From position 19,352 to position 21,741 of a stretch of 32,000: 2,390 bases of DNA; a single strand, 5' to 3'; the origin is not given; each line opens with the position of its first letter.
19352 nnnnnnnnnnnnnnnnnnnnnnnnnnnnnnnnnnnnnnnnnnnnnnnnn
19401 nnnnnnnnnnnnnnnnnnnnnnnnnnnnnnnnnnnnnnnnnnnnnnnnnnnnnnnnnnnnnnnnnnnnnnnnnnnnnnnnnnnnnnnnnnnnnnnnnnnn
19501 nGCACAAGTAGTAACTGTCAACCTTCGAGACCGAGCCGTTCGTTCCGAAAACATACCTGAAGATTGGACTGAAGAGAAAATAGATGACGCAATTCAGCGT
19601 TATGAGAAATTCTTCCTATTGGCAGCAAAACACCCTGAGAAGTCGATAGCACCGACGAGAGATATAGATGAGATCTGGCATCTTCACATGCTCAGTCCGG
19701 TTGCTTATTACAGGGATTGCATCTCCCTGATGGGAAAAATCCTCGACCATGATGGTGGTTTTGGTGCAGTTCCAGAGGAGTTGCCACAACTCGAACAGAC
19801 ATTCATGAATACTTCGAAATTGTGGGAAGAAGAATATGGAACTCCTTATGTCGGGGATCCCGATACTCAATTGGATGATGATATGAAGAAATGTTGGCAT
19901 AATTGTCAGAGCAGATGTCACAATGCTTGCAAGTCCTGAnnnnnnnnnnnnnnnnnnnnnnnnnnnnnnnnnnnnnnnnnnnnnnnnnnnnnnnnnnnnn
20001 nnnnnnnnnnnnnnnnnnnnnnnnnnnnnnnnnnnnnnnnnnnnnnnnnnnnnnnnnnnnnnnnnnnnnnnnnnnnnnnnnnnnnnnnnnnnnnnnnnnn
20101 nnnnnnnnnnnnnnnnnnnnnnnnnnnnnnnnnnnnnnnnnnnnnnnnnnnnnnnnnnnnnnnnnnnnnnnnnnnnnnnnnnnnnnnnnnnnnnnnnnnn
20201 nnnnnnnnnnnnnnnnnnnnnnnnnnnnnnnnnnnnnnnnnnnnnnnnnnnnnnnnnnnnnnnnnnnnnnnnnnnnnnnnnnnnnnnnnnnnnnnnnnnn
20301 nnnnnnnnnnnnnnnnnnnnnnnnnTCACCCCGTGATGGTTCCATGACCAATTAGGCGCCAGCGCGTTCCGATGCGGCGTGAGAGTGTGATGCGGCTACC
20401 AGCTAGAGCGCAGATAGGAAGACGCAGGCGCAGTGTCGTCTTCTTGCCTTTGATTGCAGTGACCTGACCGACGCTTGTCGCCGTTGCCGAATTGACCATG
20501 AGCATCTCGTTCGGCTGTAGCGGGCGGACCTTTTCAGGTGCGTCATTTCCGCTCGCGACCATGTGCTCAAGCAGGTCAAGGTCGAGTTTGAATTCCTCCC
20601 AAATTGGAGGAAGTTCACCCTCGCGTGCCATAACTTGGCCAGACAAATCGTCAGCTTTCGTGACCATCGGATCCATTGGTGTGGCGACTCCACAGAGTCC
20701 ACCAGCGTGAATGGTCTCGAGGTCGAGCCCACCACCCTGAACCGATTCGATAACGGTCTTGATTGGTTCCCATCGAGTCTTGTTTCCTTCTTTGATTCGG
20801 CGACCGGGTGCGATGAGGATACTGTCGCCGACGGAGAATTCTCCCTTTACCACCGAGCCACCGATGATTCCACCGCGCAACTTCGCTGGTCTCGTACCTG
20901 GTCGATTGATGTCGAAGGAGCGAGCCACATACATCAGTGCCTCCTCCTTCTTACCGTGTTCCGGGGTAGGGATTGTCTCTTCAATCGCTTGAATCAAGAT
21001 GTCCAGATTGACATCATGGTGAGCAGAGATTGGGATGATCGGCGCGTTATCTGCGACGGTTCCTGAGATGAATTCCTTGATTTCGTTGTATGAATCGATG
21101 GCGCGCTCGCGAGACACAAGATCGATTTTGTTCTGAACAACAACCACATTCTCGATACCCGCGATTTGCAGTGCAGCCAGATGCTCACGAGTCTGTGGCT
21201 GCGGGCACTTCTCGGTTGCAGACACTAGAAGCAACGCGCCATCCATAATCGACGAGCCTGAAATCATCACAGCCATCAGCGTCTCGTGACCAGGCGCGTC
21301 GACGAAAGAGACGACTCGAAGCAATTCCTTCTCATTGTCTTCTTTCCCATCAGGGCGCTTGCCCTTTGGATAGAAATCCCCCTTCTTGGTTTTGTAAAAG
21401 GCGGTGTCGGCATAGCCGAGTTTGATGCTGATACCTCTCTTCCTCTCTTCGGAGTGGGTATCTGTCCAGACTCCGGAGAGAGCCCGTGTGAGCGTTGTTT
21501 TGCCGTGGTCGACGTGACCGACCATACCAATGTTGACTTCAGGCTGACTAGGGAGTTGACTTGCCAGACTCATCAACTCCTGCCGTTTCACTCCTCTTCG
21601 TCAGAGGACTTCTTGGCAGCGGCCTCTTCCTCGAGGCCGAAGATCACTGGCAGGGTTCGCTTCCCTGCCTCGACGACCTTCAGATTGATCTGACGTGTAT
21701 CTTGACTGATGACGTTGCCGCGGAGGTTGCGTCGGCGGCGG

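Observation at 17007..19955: AT-rich three-gene islet wedged between housekeeping operons: candidate undescribed accessory system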

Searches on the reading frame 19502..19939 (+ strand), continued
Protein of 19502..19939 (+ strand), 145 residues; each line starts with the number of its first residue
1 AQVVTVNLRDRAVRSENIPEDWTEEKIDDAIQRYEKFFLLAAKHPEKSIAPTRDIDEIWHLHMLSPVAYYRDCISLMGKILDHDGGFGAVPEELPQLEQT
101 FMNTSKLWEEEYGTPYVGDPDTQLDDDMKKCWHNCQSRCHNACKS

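Call 104: fold_search(model_id=the predicted structure, library=viral)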
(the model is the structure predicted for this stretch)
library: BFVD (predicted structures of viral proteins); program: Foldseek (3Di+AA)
matches with E <= 10: 127; with E <= 0.001: 4
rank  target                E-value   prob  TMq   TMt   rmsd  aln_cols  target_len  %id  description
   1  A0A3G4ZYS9            7.3e-05  1.00  0.58  0.35   3.6       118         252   28  Uncharacterized protein [Gaeavirus sp.]
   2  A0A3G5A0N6            7.8e-05  1.00  0.64  0.67   4.2       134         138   22  Glycine-rich domain-containing protein-like [Harvfovirus sp.]
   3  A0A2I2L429            1.5e-04  1.00  0.60  0.32   7.0       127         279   28  Uncharacterized protein [Orpheovirus IHUMI-LCC2]
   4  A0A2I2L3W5            9.7e-04  1.00  0.57  0.25   6.1       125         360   26  Glycine-rich domain-containing protein [Orpheovirus IHUMI-LCC2]
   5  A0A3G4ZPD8            4.3e-03  1.00  0.48  0.36   9.9       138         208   23  Ubiquitin-like domain-containing protein [Terrestrivirus sp.]
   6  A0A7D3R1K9            7.6e-03  1.00  0.49  0.28   4.3        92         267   25  Uncharacterized protein [Fadolivirus FV1/VV64]
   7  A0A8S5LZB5            6.0e-01  0.09  0.21  0.23  15.1       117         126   14  Head Tail Connector Protein [Siphoviridae sp. ctqw35]
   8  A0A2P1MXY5            9.5e-01  0.04  0.16  0.03  19.6       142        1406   16  Tail length tape-measure protein [Staphylococcus phage phiSA_BS1]
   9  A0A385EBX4            1.3e+00  0.08  0.21  0.22  15.0       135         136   13  Uncharacterized protein [Caulobacter phage CcrBL10]
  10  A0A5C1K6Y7            1.5e+00  0.07  0.18  0.20  16.8       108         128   10  (no name in the UniProt tables at hand)
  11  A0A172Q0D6            1.5e+00  0.06  0.18  0.20  13.7       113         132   15  Uncharacterized protein [Acinetobacter phage vB_AbaM_ME3]
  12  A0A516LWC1            2.0e+00  0.04  0.23  0.19  20.0       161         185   13  (no name in the UniProt tables at hand)
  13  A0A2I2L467            2.1e+00  0.06  0.21  0.10  15.1       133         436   12  F-box domain-containing protein [Orpheovirus IHUMI-LCC2]
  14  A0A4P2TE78            2.5e+00  0.06  0.23  0.24  12.4       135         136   15  Uncharacterized protein [Vibrio phage VP-1]
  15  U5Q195                2.5e+00  0.03  0.15  0.14  11.1        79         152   16  Uncharacterized protein [Bacillus phage Staley]
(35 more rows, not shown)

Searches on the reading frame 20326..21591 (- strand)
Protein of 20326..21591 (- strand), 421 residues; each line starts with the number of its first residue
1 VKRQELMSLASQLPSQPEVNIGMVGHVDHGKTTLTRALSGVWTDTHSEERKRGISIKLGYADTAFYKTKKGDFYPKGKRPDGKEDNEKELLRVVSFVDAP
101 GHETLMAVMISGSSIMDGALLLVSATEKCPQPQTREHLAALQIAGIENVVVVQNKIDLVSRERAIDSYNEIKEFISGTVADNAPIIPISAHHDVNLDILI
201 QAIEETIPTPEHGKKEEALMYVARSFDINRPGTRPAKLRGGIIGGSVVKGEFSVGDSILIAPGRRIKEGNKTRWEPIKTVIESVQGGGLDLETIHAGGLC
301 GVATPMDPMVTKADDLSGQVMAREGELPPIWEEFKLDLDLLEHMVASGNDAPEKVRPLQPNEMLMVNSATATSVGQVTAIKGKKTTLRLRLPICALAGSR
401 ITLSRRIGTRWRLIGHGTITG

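Call 13: find_related_loci(query=window:20326-21591:-, collection=genome_contigs, flank=10000)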
Query window:20326-21591:- (421 aa) in genome_contigs; peptide patterns used: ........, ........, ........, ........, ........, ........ (x = any residue, [..] = any of these).
436 stretches matched a pattern; 381 encode a relative of the query (tblastn E <= 1e-3); the best 80 are kept; 80 distinct loci.
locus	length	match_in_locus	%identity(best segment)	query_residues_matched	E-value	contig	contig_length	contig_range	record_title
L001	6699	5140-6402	98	1-421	0e+0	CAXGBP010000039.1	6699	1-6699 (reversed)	MAG TPA_asm: uncultured Candidatus Poseidoniales archaeon isolate ERR598971_concoct_120 genome assembly, contig: ERZ8330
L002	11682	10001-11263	95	1-421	0e+0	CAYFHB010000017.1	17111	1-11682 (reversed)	MAG TPA_asm: uncultured Candidatus Poseidoniales archaeon isolate ERP001736_co2_54 genome assembly, contig: NODE_1156_le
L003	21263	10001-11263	95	1-421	0e+0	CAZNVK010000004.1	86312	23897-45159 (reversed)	MAG TPA_asm: uncultured Candidatus Poseidoniales archaeon isolate SRP167671_co2_219 genome assembly, contig: NODE_305_le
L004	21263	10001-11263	95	1-421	0e+0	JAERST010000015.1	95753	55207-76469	MAG: Methanobacteriota archaeon isolate BH13 c_000000004341, whole genome shotgun sequence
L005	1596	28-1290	91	1-421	0e+0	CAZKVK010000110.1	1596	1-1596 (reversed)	MAG TPA_asm: uncultured Candidatus Poseidoniales archaeon isolate SRP077602_co3_204 genome assembly, contig: NODE_220478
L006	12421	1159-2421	91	1-421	0e+0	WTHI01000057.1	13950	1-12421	MAG: Methanobacteriota archaeon isolate PL34863bin_27 NODE_2171_length_13950_cov_28.155811, whole genome shotgun sequenc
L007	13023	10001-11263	90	1-421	0e+0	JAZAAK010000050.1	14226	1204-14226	MAG: Thermoplasmatota archaeon isolate XB_MAG656 DB_MAG656_0050, whole genome shotgun sequence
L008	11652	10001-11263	90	1-421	0e+0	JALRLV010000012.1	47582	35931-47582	MAG: Candidatus Thalassarchaeaceae archaeon isolate WKH.41 NODE_12_length_47582_cov_12.241785, whole genome shotgun sequ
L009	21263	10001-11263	90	1-421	0e+0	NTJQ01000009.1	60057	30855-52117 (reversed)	MAG: Marine Group II euryarchaeote MED-G37 EUII-MED-G37-C9, whole genome shotgun sequence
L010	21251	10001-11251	91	5-421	0e+0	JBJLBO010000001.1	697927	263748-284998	MAG: Candidatus Thalassarchaeaceae archaeon isolate LRMED-021 MGIIb-O1-LRMED-021-C1, whole genome shotgun sequence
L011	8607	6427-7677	91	5-421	0e+0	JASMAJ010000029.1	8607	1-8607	MAG: Candidatus Thalassarchaeaceae archaeon isolate ETNP2_MAG_92 NODE_29_length_8607_cov_2.755100, whole genome shotgun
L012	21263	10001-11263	89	1-421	0e+0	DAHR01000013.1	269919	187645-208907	MAG TPA_asm: Euryarchaeota archaeon UBA58 UBA58_contig_2098, whole genome shotgun sequence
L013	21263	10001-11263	86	1-421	0e+0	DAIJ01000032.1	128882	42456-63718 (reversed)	MAG TPA_asm: Euryarchaeota archaeon UBA23 UBA23_contig_3874, whole genome shotgun sequence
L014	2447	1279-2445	90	1-389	0e+0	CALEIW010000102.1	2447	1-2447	MAG TPA_asm: uncultured euryarchaeote isolate ERR598969_bin.13_CONCOCT_v1.1_MAG genome assembly, contig: ERZ832854.6476,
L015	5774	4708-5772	99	1-355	0e+0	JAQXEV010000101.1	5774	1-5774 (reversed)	MAG: Candidatus Thalassarchaeaceae archaeon isolate cluster2-bin.113 k141_1121037, whole genome shotgun sequence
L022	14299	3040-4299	78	2-421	0e+0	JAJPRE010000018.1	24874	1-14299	MAG: Candidatus Thalassarchaeaceae archaeon isolate MAG_46 20082D-01-04-S10-L004-001_848, whole genome shotgun sequence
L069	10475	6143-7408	76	1-421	0e+0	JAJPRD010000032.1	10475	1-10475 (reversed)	MAG: Candidatus Thalassarchaeaceae archaeon isolate MAG_45 20082D-01-04-S10-L004-001_3433, whole genome shotgun sequence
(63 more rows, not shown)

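Call 80: search_protein_families(library=pfam, proteins=[L004:11693-12331:-, L004:12334-13938:-, L004:13986-14837:-, L006:8249-11659:-, L006:5314-7074:-, L006:7020-8387:-, L006:3848-4420:-, L007:11793-13022:+, L010:12603-13181:+, L013:11679-11966:-], max_evalue=0.001)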
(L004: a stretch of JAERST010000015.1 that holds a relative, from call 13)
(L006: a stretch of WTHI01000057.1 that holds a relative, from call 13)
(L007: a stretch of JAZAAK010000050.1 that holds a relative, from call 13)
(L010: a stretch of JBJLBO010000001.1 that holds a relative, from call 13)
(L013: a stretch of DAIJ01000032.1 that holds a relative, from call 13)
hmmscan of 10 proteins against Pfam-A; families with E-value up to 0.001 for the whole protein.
L004:11693-12331:- (212 aa): 0 families

L004:12334-13938:- (534 aa): 1 family
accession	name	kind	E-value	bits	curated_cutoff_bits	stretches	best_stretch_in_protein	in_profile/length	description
PF01555.25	N6_N4_Mtase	-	1.6e-19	71.2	26.7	2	19-75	161-217/221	DNA methylase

L004:13986-14837:- (283 aa): 2 families
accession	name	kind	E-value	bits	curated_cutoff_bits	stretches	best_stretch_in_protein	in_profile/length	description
PF00239.26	Resolvase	-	2.6e-30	105.9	23.3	1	34-186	1-142/145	Resolvase, N terminal domain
PF07508.19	Recombinase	-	4e-06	27.5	21.1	1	221-262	12-53/102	Recombinase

L006:8249-11659:- (1136 aa): 6 families
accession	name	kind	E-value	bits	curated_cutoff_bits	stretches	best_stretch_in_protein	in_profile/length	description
PF13086.12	AAA_11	-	1.7e-29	103.8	27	2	373-477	4-114/257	AAA domain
PF13087.12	AAA_12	-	5.9e-26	91.7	27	1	902-1099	16-194/195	AAA domain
PF01443.25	Viral_helicase1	-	6.9e-11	42.8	21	1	1044-1096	178-227/228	Viral superfamily 1 RNA helicase core domain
PF13245.12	AAA_19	-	3.4e-09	37.4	25.1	1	376-574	2-132/134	AAA domain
PF13604.12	AAA_30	-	6.6e-07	29.7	27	1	372-427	3-57/191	AAA domain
PF13538.12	UvrD_C_2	-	0.00023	21.4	27.4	1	1047-1096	2-52/52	UvrD-like helicase C-terminal domain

L006:5314-7074:- (586 aa): 0 families

L006:7020-8387:- (455 aa): 0 families

L006:3848-4420:- (190 aa): 2 families
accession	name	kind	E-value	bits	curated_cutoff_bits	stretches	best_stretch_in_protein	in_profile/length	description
PF13353.11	Fer4_12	-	6.8e-35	120.8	22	1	15-144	2-136/137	4Fe-4S single cluster domain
PF04055.27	Radical_SAM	-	4.1e-08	34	29.5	1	23-97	2-82/166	Radical SAM superfamily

L007:11793-13022:+ (410 aa): 0 families

L010:12603-13181:+ (192 aa): 2 families
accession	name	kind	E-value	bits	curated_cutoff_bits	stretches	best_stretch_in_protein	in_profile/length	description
PF00578.27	AhpC-TSA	-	7.8e-11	42.4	26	1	33-86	3-56/124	AhpC/TSA family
PF08534.16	Redoxin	-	5.4e-07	29.9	26.6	1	33-83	4-56/148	Redoxin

L013:11679-11966:- (95 aa): 0 families

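Call 81: search_protein_families(library=padloc, proteins=[L004:11693-12331:-, L004:12334-13938:-, L004:13986-14837:-, L006:8249-11659:-, L006:5314-7074:-, L006:7020-8387:-, L006:3848-4420:-, L007:11793-13022:+], max_evalue=0.001)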
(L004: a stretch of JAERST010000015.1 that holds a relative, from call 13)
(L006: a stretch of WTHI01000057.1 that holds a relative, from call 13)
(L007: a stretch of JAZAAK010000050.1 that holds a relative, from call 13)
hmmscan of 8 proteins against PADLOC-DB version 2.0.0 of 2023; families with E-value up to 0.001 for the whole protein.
L004:11693-12331:- (212 aa): 0 families

L004:12334-13938:- (534 aa): 48 families (the best 25 are shown)
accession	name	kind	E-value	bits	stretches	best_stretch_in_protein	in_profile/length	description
PDLC03367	MTase_II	-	4.1e-42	142.4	2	185-429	225-471/633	Type II methyltransferase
PDLC03319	MTase_II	-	7.3e-41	138.5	1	17-477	1-461/503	Type II methyltransferase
PDLC02541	PglX|PglXI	-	3.5e-39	132.6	1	151-435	339-622/919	PglXI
PDLC03312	MTase_II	-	2.3e-31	106.4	2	179-423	1009-1251/1344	Type II methyltransferase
PDLC03346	MTase_II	-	1.2e-21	74.3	1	305-436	604-737/1068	Type II methyltransferase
PDLC03228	MTase_II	-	4.8e-15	54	1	21-73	145-197/227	Type II methyltransferase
PDLC03325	MTase_II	-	5.1e-14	49.8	2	247-380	234-361/426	Type II methyltransferase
PDLC03371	MTase_II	-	1.3e-13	49.1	1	22-70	193-241/260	Type II methyltransferase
PDLC03380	MTase_II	-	1.7e-13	48.6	1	15-78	32-95/393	Type II methyltransferase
PDLC03353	MTase_II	-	1.8e-13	48.7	2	19-70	188-239/260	Type II methyltransferase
PDLC03350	MTase_II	-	5.8e-13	46.9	2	25-76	239-290/312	Type II methyltransferase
PDLC03339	MTase_II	-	4.3e-11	40.2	1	20-77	210-267/399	Type II methyltransferase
PDLC04134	mad2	-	1.2e-10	38.9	2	13-76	264-328/492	mads_2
PDLC03299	MTase_II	-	2e-10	38.7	1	20-77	196-253/296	Type II methyltransferase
PDLC03322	MTase_II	-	1.2e-09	35.6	1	16-103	38-128/446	Type II methyltransferase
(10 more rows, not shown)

L004:13986-14837:- (283 aa): 0 families

L006:8249-11659:- (1136 aa): 9 families
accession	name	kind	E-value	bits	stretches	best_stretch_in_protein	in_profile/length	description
PDLC03920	MkoA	-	4.6e-71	238.5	2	357-595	608-844/1112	-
PDLC03921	MkoA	-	6.3e-39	131.5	3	1050-1122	1515-1589/1607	-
PDLC03924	MkoC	-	2.9e-19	66.7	1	974-1110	830-955/1136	-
PDLC05009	PDC-S37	-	5e-09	32.5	1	531-573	933-975/1550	-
PDLC04140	mad8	-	2.6e-07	28.5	1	365-438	6-76/314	mads_8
PDLC05064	PDC-S68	-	2.6e-07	26.7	1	379-668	693-920/1273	-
PDLC02895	DpdJ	-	5.2e-07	24.9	0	1042-1097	391-452/2112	DpdJ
PDLC01734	typeIV_RecD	-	0.00017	18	0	1048-1111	671-731/763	RecD_0_IVD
PDLC05065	PDC-S68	-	0.00058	15.7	0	532-605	700-775/1221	-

L006:5314-7074:- (586 aa): 0 families

L006:7020-8387:- (455 aa): 0 families

L006:3848-4420:- (190 aa): 1 family
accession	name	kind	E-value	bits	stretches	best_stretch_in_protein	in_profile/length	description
PDLC02903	pVip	-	4.4e-05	21.1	1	26-98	8-75/257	Viperins not associated with kinases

L007:11793-13022:+ (410 aa): 0 families
